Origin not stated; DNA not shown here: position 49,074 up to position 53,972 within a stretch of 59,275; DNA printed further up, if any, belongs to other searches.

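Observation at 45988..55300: Module 2: mirror-image copy (exporter, DUF2240-like gene, Kelch/CARDB giant) flanked by a HEAT-repeat protein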

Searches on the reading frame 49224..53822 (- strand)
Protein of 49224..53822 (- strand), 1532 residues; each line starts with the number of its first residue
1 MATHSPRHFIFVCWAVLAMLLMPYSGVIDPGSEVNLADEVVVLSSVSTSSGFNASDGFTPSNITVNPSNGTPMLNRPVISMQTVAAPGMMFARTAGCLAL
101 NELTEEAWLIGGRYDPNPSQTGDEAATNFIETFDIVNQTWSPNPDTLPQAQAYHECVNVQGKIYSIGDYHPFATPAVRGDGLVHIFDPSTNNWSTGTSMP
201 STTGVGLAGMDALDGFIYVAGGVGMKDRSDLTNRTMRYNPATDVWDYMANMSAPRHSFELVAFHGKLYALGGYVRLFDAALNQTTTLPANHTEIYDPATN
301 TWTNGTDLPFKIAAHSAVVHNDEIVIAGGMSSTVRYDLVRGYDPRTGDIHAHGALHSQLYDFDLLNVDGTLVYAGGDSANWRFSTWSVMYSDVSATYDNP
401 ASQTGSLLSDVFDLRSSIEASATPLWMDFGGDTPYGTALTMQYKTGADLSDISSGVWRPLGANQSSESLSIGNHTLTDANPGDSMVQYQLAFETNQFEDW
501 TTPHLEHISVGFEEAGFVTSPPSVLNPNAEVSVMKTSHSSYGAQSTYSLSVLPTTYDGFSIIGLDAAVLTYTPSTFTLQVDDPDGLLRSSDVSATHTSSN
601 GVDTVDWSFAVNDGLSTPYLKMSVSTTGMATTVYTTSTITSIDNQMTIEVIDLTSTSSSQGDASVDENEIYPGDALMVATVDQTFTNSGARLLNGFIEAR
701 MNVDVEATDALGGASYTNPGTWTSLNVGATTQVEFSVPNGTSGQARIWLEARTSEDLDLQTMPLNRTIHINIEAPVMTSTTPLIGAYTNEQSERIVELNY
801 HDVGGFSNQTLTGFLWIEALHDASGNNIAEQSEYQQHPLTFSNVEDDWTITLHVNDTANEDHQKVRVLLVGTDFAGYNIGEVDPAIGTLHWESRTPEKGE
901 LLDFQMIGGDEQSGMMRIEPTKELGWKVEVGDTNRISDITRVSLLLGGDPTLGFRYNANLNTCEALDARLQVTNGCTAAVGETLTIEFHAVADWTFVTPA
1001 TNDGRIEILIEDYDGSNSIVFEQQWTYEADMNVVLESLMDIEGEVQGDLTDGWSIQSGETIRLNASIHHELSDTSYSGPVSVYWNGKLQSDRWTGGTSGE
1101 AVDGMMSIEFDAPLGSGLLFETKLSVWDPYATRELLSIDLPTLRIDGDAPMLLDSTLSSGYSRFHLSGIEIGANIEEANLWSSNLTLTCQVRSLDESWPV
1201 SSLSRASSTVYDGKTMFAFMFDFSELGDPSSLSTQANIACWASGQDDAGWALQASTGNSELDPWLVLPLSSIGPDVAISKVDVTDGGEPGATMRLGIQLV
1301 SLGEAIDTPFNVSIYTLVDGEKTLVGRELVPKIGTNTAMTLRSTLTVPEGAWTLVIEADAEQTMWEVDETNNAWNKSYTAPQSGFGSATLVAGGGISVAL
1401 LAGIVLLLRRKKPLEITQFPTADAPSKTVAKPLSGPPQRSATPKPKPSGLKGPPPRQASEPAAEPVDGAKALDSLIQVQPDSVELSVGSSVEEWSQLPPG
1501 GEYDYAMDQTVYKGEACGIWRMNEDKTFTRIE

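Call 6: search_protein_families(library=pfam, proteins=[window:49224-53822:-], max_evalue=0.1)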
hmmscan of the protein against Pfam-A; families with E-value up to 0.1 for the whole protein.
window:49224-53822:- (1532 aa): 10 families
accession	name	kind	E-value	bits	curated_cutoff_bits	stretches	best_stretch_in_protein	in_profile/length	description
PF01344.31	Kelch_1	-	3.4e-22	78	20.1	3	254-309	1-46/46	Kelch motif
PF24681.1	Kelch_KLHDC2_KLHL20_DRC7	-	3e-21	76.2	50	2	103-329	7-221/221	KLHDC2/KLHL20/DRC7 Kelch-repeats domain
PF13964.12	Kelch_6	-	1.6e-19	69.6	25.3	2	210-255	7-50/50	Kelch motif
PF24981.1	Beta-prop_ATRN-LZTR1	-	6e-17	62.3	50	1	123-339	62-289/289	Attractin/LZTR1 beta-propeller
PF25210.1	Kelch_FKB95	-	9.4e-17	61.9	70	3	146-271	28-148/268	FKB95, Kelch-repeats domain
PF07646.21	Kelch_2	-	4.9e-13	48.7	21.3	2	211-251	8-47/48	Kelch motif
PF13418.12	Kelch_4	-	5.6e-09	36.2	21.6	0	107-142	15-43/49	Galactose oxidase, central domain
PF24996.1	NANM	-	3.7e-08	33.1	45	2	242-333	40-128/350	N-acetylneuraminate epimerase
PF13415.12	Kelch_3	-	7.8e-06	26.4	22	0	215-258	2-43/48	Galactose oxidase, central domain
PF07705.17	CARDB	-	0.0012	19.5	22.7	1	1274-1374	2-99/101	CARDB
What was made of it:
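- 49668..50012 (-): CARDB-like membrane-proximal foot (aa 1271-1385). PF07705 at E 1.2e-3, below the cutoff (call 6).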

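Call 7: search_protein_families(library=ncbifam, proteins=[window:49224-53822:-], max_evalue=0.1)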
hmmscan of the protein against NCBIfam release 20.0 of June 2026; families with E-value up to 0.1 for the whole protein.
window:49224-53822:- (1532 aa): 3 families
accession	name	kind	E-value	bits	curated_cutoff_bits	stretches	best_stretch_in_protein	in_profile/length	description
NF010730.0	PRK14131.1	subfamily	2.7e-09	36.3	416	2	254-333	82-159/384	N-acetylneuraminate epimerase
TIGR03547.1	muta_rot_YjhT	subfamily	6.6e-07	28.8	256.35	1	245-332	43-129/346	YjhT family mutarotase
NF005899.0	PRK07869.1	equivalog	0.036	12.9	418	1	1365-1399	139-173/471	amidase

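Call 10: find_encoding_contigs(protein=window:49224-53822:-, flank=10000, max_places=6)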
Protein window:49224-53822:- (1532 aa): 1 contig read that carries it; 1 place shown.
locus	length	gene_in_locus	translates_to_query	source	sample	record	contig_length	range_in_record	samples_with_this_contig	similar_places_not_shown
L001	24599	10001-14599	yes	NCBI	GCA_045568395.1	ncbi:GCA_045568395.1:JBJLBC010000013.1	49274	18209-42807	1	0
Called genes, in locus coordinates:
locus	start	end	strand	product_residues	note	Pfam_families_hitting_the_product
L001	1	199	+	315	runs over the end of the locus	PF01956:EMC3_TMCO1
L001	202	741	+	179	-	PF13189:Cytidylate_kin2 (weak), PF13238:AAA_18, PF13207:AAA_17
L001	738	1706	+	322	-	PF08068:DKCLD, PF01509:TruB_N, PF16198:TruB_C_2, PF01472:PUA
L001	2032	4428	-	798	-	PF07705:CARDB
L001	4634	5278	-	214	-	PF00925:GTP_cyclohydro2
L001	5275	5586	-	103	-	PF01206:TusA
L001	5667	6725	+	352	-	-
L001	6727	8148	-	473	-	PF00270:DEAD, PF00271:Helicase_C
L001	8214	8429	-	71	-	-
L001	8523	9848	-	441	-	PF13646:HEAT_2 (faint), PF02985:HEAT (faint)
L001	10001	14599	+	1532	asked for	PF24681:Kelch_KLHDC2_KLHL20_DRC7, PF24981:Beta-prop_ATRN-LZTR1, PF13964:Beta-prop_Calicin, PF25210:Kelch_FKB95, PF13415:Beta-prop_FBX42, PF24681:Kelch_KLHDC2_KLHL20_DRC7 (weak), PF24996:NANM (weak), PF01344:Kelch_1 (weak), +1 more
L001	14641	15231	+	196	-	PF09999:DUF2240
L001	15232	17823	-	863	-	PF03176:MMPL, PF12349:Sterol-sensing (weak), PF03176:MMPL, PF02460:Patched, PF12349:Sterol-sensing (weak)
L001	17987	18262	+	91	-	PF13656:RNA_pol_L_2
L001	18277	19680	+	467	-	PF01142:TruD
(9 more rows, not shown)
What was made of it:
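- Checked: The exporter is annotated as 863 aa (call 10).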
